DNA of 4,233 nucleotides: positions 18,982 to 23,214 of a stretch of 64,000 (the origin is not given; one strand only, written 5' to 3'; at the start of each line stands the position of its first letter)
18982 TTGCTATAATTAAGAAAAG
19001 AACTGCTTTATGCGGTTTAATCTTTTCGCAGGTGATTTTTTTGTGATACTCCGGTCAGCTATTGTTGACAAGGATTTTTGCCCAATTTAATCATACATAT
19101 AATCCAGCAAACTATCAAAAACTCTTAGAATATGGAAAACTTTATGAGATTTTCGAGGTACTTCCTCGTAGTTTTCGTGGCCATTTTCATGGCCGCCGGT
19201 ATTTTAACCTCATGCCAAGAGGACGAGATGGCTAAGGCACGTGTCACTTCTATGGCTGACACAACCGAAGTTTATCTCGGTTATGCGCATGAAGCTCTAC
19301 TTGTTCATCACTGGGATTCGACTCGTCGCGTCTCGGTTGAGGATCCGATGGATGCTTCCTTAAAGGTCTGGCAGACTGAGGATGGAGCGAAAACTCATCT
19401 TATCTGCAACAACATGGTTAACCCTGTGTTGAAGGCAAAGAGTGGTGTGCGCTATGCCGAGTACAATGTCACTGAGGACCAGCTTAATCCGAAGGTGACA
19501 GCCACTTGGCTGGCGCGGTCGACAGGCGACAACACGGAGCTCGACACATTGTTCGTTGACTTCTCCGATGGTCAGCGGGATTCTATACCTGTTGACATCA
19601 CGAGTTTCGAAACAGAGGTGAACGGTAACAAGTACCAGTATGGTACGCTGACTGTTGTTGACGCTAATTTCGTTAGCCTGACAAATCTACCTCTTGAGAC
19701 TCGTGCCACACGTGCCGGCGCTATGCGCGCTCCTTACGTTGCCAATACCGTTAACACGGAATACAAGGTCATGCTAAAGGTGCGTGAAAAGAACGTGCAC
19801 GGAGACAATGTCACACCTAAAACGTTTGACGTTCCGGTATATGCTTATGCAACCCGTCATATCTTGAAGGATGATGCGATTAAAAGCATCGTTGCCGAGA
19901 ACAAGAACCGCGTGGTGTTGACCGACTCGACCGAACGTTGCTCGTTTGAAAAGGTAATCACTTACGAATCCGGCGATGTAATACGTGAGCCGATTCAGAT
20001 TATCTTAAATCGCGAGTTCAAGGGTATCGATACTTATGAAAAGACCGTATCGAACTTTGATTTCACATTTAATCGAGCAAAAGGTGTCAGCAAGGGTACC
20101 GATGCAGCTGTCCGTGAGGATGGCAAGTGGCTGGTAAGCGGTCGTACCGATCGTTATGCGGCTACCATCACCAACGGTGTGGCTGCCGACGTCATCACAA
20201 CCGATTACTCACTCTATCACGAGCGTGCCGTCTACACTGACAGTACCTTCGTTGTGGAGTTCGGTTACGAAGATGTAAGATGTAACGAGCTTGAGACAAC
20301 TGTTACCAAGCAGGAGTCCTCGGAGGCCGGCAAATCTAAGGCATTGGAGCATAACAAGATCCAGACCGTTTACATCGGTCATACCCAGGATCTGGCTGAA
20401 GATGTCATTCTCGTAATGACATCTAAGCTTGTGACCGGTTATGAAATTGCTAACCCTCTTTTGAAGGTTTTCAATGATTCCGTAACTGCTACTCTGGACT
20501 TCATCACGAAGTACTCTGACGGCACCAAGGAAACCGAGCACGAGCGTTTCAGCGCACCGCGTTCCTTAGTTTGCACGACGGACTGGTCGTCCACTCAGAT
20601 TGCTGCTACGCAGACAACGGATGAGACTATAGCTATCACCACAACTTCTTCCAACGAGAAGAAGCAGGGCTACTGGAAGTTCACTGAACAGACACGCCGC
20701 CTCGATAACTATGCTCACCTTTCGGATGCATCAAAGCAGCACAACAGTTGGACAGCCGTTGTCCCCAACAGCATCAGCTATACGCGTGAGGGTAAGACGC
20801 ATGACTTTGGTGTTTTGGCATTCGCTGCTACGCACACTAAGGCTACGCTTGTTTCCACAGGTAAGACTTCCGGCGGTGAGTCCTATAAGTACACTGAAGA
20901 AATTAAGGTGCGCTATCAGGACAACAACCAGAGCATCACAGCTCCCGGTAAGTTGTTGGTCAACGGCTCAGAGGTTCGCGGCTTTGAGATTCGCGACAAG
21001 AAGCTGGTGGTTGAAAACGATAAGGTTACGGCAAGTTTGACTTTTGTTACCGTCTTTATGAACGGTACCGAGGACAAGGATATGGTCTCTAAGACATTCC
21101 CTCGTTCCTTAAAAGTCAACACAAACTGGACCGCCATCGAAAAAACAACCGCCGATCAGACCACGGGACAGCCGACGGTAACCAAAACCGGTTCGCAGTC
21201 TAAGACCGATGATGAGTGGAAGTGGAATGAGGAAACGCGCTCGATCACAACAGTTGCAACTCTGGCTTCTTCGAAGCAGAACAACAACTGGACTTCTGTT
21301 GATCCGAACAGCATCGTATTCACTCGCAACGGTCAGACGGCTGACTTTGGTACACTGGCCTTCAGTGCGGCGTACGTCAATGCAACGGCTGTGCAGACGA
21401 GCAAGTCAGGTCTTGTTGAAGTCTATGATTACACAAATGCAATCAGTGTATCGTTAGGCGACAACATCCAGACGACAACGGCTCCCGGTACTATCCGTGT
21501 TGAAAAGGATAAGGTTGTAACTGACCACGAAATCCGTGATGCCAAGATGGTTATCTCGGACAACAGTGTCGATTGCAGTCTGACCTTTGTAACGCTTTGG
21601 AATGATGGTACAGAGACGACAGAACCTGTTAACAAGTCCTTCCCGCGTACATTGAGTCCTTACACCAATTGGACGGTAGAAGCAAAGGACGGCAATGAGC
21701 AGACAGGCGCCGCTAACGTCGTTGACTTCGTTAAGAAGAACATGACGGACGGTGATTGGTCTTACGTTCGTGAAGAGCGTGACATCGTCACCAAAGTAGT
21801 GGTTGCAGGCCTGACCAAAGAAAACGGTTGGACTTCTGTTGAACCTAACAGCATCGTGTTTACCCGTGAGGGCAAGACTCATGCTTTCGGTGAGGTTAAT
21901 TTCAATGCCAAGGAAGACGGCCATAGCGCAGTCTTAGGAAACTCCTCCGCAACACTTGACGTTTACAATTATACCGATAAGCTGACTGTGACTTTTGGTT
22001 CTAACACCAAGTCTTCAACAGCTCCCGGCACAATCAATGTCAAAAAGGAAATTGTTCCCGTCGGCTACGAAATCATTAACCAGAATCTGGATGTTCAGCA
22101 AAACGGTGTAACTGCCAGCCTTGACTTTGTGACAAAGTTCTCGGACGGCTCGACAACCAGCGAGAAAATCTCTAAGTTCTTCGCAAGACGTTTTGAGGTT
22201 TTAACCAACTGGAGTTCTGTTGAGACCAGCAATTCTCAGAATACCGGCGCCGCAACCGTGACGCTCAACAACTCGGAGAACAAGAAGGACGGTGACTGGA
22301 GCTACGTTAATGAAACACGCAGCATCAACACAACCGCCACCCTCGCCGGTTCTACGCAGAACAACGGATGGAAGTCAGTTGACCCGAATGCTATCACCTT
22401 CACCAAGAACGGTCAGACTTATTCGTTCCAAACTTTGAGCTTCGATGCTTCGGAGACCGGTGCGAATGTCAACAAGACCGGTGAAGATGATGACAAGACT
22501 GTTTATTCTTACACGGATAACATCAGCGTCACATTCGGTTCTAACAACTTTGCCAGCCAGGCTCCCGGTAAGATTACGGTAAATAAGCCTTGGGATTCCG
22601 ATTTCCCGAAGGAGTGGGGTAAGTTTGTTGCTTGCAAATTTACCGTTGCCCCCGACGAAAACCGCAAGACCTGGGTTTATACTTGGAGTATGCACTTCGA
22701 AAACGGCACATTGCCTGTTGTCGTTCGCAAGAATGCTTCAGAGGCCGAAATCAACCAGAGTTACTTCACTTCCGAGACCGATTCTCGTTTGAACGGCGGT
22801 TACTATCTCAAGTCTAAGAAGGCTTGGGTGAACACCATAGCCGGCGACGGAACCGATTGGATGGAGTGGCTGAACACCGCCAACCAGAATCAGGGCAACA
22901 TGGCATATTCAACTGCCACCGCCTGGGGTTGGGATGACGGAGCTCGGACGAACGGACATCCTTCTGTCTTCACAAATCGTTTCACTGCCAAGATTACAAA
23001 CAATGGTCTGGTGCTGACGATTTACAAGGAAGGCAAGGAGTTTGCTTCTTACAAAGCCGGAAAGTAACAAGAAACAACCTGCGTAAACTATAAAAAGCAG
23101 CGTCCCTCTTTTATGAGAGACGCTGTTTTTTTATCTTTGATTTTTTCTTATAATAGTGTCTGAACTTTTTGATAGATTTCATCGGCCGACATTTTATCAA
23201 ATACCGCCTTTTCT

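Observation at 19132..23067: Bacteroidota-style 1311-aa repeat lipoprotein inserted in an alphaproteobacterial core region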

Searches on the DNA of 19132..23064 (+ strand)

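Call 85: build_rna_model(alignment_id=A9)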
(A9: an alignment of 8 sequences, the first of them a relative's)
Model R1 built from alignment A9 (8 sequences, 115 columns); structure: RNAalifold consensus.
model positions 103; base pairs 20; branch points 0; effective number of sequences 1.73; information 0.59 bits per position. Calibrated on 0.2 Mb of random sequence (short: E-values are rough).
structure used (alignment columns):
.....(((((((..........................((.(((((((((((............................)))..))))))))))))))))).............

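Call 86: search_with_rna_model(model_id=R1, sources=[window, L001, L002, L003, L004, L005, L006, L007, L008, L009, L010, L011, L012, L013, L014, L015, L016, L017, L018, L019, L020, L021, L022, L023, L024, L025, L026, L027, L028, L029, L030, L031, L032, L033], max_evalue=1, make_alignment=true)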
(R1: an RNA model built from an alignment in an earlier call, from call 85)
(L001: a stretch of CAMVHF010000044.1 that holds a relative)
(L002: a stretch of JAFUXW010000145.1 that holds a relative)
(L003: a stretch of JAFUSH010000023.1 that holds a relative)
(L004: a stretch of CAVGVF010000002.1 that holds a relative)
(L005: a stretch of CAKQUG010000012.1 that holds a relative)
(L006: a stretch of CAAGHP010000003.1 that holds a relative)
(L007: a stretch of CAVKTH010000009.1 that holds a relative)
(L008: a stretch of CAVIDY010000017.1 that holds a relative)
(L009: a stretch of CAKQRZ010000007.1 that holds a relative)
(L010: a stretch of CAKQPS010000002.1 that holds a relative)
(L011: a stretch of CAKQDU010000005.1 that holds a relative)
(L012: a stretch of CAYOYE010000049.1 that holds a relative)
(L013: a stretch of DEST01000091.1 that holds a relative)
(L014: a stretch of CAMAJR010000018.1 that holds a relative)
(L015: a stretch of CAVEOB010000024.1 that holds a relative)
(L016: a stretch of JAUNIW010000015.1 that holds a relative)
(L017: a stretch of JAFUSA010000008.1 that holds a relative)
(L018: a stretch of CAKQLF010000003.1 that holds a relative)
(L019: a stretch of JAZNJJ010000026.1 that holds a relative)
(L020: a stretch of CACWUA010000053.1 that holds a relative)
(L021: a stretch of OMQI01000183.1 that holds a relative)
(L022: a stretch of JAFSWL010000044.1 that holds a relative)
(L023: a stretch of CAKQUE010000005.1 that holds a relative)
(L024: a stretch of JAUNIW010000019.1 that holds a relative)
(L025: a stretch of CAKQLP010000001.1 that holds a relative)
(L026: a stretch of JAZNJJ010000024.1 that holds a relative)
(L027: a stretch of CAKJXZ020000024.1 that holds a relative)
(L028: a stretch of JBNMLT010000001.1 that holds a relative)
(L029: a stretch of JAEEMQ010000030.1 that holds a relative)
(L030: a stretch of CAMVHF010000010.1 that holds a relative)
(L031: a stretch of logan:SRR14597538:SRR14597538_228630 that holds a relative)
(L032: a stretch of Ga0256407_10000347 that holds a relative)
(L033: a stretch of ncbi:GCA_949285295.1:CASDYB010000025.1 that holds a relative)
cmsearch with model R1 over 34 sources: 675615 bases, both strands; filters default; matches with E-value up to 1: 27.
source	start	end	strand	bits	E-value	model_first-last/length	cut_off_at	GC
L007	9639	9744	+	114.1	1.2e-18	1-103/103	no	0.33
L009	9641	9746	+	114.1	1.2e-18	1-103/103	no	0.33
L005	9757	9861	+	112.6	2.3e-18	1-103/103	no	0.27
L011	9640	9745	+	112.3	2.6e-18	1-103/103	no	0.29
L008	9776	9876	+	111.1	4.4e-18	1-103/103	no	0.31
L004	9646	9752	+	110.6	5.5e-18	1-103/103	no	0.33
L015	9761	9861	+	108.7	1.3e-17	1-103/103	no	0.32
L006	9647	9753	+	108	1.8e-17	1-103/103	no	0.33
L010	9761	9861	+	107.9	1.9e-17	1-103/103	no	0.3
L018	9696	9791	+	91.3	3.4e-14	1-103/103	no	0.34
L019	9831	9930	+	86.8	2.6e-13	1-103/103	no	0.26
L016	9734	9829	+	75.2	4.9e-11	1-103/103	no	0.25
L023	9607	9700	+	42.9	0.0001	1-103/103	no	0.27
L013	9828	9901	+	36.4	0.002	1-103/103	no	0.24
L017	3257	3346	+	32.2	0.013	1-103/103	no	0.28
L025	9657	9762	+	31.6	0.017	1-103/103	no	0.25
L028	6520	6625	+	30.8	0.024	1-103/103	no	0.25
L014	104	174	+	30.7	0.025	1-103/103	no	0.25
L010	4145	4245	+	30.4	0.029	1-103/103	no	0.26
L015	4146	4246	+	29.5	0.044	1-103/103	no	0.26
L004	3975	4080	+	27.6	0.1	1-103/103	no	0.25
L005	4122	4221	+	27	0.14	1-103/103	no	0.26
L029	9805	9876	+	26.1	0.2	1-103/103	no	0.26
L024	9678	9770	+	25.8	0.24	1-103/103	no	0.28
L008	4145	4244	+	25.5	0.26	1-103/103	no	0.26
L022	9837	9907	+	23.8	0.59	1-103/103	no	0.23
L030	755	841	+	23.5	0.65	1-103/103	no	0.26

Alignment A10: 27 matches aligned to the model, 139 columns, each read 5' to 3' on its own strand. Consensus structure (alignment columns), stored with it:
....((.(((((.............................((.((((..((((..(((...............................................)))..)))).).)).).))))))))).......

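Call 87: build_rna_model(alignment_id=A10)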
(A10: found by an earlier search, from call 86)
Model R2 built from alignment A10 (27 sequences, 139 columns); structure: stored with the alignment.
model positions 100; base pairs 20; branch points 0; effective number of sequences 3.53; information 0.59 bits per position. Calibrated on 0.2 Mb of random sequence (short: E-values are rough).
structure used (alignment columns):
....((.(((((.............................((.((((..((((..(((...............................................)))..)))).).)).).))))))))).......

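Call 88: search_with_rna_model(model_id=R2, sources=[window, L001, L002, L003, L004, L005, L006, L007, L008, L009, L010, L011, L012, L013, L014, L015, L016, L017, L018, L019, L020, L021, L022, L023, L024, L025, L026, L027, L028, L029, L030, L031, L032, L033], max_evalue=1, make_alignment=true)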
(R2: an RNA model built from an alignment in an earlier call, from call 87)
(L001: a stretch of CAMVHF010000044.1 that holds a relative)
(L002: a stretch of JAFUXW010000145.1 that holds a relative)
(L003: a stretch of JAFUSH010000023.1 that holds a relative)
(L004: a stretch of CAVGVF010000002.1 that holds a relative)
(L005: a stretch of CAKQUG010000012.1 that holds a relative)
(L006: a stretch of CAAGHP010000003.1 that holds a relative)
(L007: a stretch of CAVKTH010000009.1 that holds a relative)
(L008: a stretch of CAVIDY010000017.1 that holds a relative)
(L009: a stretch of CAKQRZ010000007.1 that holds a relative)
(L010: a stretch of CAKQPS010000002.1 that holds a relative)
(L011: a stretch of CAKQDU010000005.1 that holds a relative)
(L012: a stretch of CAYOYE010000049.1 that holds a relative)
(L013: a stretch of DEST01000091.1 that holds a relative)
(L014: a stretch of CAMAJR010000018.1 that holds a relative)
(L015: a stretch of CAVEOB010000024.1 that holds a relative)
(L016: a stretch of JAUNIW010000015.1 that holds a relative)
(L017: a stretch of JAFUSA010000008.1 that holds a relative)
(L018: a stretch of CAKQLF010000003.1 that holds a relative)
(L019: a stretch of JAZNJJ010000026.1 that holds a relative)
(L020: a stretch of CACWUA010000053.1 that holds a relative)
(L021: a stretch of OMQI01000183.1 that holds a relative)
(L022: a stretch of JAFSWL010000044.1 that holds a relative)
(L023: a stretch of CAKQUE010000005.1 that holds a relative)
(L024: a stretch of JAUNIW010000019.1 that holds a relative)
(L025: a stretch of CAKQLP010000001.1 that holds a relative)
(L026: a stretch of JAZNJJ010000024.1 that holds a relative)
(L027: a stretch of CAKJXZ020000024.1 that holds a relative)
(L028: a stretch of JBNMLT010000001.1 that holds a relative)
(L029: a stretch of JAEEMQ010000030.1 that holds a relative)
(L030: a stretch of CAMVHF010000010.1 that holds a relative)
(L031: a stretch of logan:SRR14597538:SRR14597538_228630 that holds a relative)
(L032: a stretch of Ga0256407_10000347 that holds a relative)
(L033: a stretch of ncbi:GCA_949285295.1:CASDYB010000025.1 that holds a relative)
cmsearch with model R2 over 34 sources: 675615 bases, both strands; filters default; matches with E-value up to 1: 36.
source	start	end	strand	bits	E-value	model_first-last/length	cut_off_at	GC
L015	9761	9861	+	100.8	4.7e-16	1-100/100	no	0.32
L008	9776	9876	+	100.8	4.8e-16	1-100/100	no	0.31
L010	9761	9861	+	98.2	1.6e-15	1-100/100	no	0.3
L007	9639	9744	+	96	4.4e-15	1-100/100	no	0.33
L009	9641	9746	+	96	4.4e-15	1-100/100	no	0.33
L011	9640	9745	+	95.1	6.5e-15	1-100/100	no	0.29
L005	9757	9861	+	95.1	6.6e-15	1-100/100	no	0.27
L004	9646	9752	+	94.4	8.9e-15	1-100/100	no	0.33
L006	9647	9753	+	93.2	1.6e-14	1-100/100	no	0.33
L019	9831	9930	+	82.7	1.9e-12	1-100/100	no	0.26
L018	9696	9791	+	82.1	2.6e-12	1-100/100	no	0.34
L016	9734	9828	+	68.9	1.1e-09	1-100/100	no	0.25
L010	4145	4245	+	65.9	4.3e-09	1-100/100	no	0.26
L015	4146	4246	+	65.6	5.1e-09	1-100/100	no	0.26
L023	9607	9700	+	64.2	9.6e-09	1-100/100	no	0.27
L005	4122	4221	+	63.6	1.3e-08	1-100/100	no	0.26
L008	4145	4244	+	60.3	5.8e-08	1-100/100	no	0.26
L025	9657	9762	+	58.7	1.2e-07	1-100/100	no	0.25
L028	6520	6625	+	57.1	2.5e-07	1-100/100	no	0.25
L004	3975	4080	+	53.5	1.3e-06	1-100/100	no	0.25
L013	9828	9901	+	51.4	3.5e-06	1-100/100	no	0.24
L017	3257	3346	+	49.6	7.8e-06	1-100/100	no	0.28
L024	9678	9770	+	48.9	1.1e-05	1-100/100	no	0.28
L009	3989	4095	+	48.6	1.2e-05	1-100/100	no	0.23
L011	3989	4095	+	48.6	1.2e-05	1-100/100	no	0.23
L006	3970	4075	+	48.2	1.5e-05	1-100/100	no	0.22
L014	104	174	+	47.4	2.2e-05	1-100/100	no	0.25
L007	3969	4077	+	46.3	3.6e-05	1-100/100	no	0.21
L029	9805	9876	+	45.9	4.3e-05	1-100/100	no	0.26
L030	755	841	+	44.1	0.0001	1-100/100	no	0.26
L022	9837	9907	+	40.8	0.00045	1-100/100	no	0.23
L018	17432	17540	-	37.8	0.0018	1-100/100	no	0.23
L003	9761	9833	+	26.3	0.35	1-100/100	no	0.27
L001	1588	1669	+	26.2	0.37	1-100/100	no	0.32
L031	296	350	+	26.2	0.38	1-100/100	no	0.24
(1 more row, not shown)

Alignment A11: 36 matches aligned to the model, 140 columns, each read 5' to 3' on its own strand. Consensus structure (alignment columns), stored with it:
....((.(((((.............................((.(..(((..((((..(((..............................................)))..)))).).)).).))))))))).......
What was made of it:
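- All 36 copies, from independent assemblies, have the same orientation relative to the gene (call 88).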

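Call 90: search_rna_families(source=L008, start=9650, end=10020, threshold=evalue, max_evalue=1)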
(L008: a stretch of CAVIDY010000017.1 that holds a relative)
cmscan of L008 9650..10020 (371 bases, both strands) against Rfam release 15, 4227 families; matches with E-value up to 1: 4.
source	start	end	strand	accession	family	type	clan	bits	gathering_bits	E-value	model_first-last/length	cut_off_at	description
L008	9868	9925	-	RF00187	SNORD102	Gene; snRNA; snoRNA; CD-box;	-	20.9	47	0.76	1-72/72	no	Small nucleolar RNA SNORD102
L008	9670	9726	+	RF01859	Phe_leader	Cis-reg; leader;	-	19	55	0.94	1-125/125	no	Phenylalanine leader peptide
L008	9670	9726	-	RF02628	Hrs1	Gene; sRNA;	-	18.3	56.4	0.35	1-74/74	no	Hfq-regulated sRNA 1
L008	9682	9726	+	RF02837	anti-hemB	Gene; sRNA;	-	14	49.5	0.98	1-81/81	no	Burkholderia RNA 7 (anti-hemB)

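Call 97: search_with_rna_model(model_id=R2, source=window, filters=off, max_evalue=10, show_alignments=3)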
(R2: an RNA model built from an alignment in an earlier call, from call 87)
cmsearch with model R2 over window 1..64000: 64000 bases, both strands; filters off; matches with E-value up to 10: 14.
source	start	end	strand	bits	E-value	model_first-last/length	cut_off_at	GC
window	18961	19043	+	26.8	0.027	1-100/100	no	0.28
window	51459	51532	-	18.9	1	1-100/100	no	0.24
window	11422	11459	-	16.9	2.5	1-100/100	no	0.21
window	50892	50939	-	16.8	2.6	1-100/100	no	0.21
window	53992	54056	-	16.2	3.5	1-100/100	no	0.28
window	32920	32966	+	15.9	3.9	1-100/100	no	0.3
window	53995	54032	+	15.7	4.4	1-100/100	no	0.24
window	8822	8877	-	15.3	5.3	1-100/100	no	0.21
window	50895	50941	+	15.2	5.5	1-100/100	no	0.26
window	4409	4515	-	15.2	5.6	1-100/100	no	0.32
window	37176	37217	-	14.5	7.7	1-100/100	no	0.33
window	28373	28409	-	14.4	7.9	1-100/100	no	0.27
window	32876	32902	+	14.3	8.4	1-100/100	no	0.15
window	50790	50864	+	14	9.4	1-100/100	no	0.23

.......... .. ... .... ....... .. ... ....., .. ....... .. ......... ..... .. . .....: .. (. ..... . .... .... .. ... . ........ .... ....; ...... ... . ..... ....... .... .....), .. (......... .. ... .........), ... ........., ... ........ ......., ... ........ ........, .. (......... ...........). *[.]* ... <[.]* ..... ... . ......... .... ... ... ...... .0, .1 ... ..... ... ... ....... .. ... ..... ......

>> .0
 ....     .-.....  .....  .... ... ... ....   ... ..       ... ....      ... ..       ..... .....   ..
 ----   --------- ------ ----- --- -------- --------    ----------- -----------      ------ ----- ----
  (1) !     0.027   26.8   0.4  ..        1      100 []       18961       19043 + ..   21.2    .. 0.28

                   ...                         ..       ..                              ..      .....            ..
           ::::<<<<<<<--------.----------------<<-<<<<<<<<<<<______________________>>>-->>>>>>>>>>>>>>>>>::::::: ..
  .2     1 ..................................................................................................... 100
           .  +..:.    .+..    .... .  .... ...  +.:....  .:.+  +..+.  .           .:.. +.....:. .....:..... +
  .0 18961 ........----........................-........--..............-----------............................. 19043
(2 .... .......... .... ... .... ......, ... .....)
